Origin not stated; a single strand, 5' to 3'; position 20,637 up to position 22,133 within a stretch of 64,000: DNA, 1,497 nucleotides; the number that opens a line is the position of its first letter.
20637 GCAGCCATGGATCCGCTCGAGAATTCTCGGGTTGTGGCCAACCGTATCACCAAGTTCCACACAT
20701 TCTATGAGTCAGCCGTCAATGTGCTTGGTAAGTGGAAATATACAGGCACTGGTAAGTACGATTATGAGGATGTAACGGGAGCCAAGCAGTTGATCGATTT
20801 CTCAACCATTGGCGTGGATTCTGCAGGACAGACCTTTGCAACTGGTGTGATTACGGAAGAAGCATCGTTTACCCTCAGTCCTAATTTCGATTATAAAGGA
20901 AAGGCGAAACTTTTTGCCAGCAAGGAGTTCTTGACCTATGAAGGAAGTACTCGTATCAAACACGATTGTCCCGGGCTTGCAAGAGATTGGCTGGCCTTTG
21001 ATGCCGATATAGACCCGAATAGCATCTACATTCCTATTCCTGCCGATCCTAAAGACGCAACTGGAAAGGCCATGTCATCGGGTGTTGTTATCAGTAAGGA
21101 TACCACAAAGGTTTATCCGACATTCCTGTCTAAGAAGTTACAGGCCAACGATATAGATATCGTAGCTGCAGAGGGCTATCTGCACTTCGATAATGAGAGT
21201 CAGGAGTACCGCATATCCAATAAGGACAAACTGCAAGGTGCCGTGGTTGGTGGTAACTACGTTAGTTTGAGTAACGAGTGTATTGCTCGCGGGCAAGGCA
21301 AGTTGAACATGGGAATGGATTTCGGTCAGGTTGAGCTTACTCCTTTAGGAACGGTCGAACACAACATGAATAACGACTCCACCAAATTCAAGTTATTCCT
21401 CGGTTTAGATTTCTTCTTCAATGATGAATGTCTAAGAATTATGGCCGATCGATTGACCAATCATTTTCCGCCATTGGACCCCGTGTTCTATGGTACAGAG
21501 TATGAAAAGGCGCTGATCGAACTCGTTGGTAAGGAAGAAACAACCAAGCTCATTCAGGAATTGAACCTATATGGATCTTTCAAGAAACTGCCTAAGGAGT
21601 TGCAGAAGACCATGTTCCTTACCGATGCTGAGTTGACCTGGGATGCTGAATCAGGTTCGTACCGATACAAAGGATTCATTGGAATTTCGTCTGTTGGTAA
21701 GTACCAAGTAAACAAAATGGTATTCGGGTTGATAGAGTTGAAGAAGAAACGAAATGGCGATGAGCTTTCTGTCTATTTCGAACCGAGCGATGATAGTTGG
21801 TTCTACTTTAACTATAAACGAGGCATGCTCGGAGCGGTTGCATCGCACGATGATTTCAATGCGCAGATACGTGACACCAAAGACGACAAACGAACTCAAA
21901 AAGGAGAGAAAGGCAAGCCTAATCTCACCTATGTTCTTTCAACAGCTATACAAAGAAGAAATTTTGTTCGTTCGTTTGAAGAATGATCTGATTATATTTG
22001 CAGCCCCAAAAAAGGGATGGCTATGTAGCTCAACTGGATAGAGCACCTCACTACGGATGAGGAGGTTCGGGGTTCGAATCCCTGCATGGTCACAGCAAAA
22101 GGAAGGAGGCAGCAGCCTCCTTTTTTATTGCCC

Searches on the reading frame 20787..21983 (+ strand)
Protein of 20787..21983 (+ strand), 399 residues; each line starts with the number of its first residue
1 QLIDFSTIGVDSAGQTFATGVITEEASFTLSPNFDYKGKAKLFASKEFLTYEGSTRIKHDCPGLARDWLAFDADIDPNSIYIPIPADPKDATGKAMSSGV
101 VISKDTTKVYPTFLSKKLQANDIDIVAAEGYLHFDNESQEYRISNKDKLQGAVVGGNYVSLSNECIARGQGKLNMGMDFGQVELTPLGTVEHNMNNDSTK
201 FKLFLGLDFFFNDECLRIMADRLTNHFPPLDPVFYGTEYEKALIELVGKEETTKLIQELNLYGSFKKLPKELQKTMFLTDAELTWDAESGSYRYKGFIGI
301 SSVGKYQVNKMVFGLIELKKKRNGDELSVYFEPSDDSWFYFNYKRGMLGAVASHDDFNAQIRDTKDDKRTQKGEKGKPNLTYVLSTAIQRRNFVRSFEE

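Call 78: find_related_loci(query=window:20787-21983:+, collection=metagenome_contigs, flank=10000)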
Query window:20787-21983:+ (399 aa) in metagenome_contigs; peptide patterns used: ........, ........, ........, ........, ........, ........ (x = any residue, [..] = any of these).
90 stretches matched a pattern; 16 encode a relative of the query (tblastn E <= 1e-3); 15 distinct loci.
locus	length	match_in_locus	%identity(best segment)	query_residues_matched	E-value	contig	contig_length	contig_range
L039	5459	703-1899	90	1-399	0e+0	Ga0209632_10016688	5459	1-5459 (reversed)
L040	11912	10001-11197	89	1-399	0e+0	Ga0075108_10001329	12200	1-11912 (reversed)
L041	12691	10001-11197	89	1-399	0e+0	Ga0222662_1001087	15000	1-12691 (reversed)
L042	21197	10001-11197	87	1-399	0e+0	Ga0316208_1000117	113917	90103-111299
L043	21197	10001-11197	88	1-399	0e+0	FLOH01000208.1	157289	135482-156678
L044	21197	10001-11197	86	1-399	0e+0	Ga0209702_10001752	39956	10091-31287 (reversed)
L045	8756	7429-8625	85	1-399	0e+0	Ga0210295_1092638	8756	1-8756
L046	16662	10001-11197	85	1-399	0e+0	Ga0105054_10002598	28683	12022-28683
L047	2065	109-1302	86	1-398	0e+0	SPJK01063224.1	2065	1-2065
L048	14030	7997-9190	77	1-398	0e+0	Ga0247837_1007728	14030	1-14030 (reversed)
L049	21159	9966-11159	77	1-398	0e+0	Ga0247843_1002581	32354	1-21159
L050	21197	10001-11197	86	1-399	0e+0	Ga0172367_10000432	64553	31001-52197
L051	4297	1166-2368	44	1-399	1e-115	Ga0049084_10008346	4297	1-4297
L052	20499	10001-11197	67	1-399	0e+0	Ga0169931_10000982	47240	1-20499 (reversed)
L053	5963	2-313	88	296-399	8e-59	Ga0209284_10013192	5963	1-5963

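Call 84: search_protein_families(library=pfam, proteins=[L044:11974-12936:+, L044:12944-13972:+, L044:13926-15071:+, L044:15626-16234:+, L043:11153-12811:-, L043:13027-13983:-, L043:15910-18021:-], max_evalue=0.001)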
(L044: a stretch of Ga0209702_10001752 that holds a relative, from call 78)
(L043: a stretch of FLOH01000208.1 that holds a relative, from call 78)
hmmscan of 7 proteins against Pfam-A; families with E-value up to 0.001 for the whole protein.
L044:11974-12936:+ (320 aa): 2 families
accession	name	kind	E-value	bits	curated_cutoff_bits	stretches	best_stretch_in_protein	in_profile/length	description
PF20243.3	MbnP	-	1.9e-30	106.6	27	1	21-202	2-182/189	MbnP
PF18962.6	Por_Secre_tail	-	5.9e-10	39.7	27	1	245-318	1-75/75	Secretion system C-terminal sorting domain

L044:12944-13972:+ (342 aa): 3 families
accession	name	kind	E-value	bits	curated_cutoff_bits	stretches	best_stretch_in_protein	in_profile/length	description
PF03150.19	CCP_MauG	-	1.7e-46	159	25.6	1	53-200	2-148/149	Di-haem cytochrome c peroxidase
PF21419.2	RoxA-like_Cyt-c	-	2.6e-06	27.3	26.7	1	265-290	5-30/39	RoxA-like, cytochrome c-like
PF00034.26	Cytochrom_C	-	4.8e-05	25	21.3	0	209-326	3-89/90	Cytochrome c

L044:13926-15071:+ (381 aa): 3 families
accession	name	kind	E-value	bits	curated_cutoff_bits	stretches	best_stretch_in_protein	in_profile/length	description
PF03150.19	CCP_MauG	-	3.9e-52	177.3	25.6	1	77-225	2-148/149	Di-haem cytochrome c peroxidase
PF09086.16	DUF1924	-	0.00033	21.4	22.5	0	227-265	4-40/96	Domain of unknown function (DUF1924)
PF14522.11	Cytochrome_C7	-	0.00034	20.8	24.8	0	92-110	43-55/67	Cytochrome c7 and related cytochrome c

L044:15626-16234:+ (202 aa): 2 families
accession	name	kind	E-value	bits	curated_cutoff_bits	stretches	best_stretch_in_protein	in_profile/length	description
PF18962.6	Por_Secre_tail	-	8.5e-10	39.2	27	1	130-196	1-69/75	Secretion system C-terminal sorting domain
PF00127.26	Copper-bind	-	1e-05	26.3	21.2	1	23-113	5-99/99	Copper binding proteins, plastocyanin/azurin family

L043:11153-12811:- (552 aa): 3 families
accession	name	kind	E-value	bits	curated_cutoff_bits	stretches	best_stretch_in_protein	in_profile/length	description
PF00239.26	Resolvase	-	1.4e-24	87.3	23.3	1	5-152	2-145/145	Resolvase, N terminal domain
PF07508.19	Recombinase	-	1.3e-12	48.2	21.1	1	176-261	2-101/102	Recombinase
PF13408.12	Zn_ribbon_recom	-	4.4e-07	30.6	25.3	1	278-331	1-57/58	Recombinase zinc beta ribbon domain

L043:13027-13983:- (318 aa): 0 families

L043:15910-18021:- (703 aa): 1 family
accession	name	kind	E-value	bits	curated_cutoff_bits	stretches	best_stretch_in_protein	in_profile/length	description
PF09369.15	MZB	-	4.8e-08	34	24.2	1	563-665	1-79/80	MrfA Zn-binding domain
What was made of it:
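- On tRNA-integrated genomic island: A serine recombinase sits at the same tRNA in L043 only (call 84).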
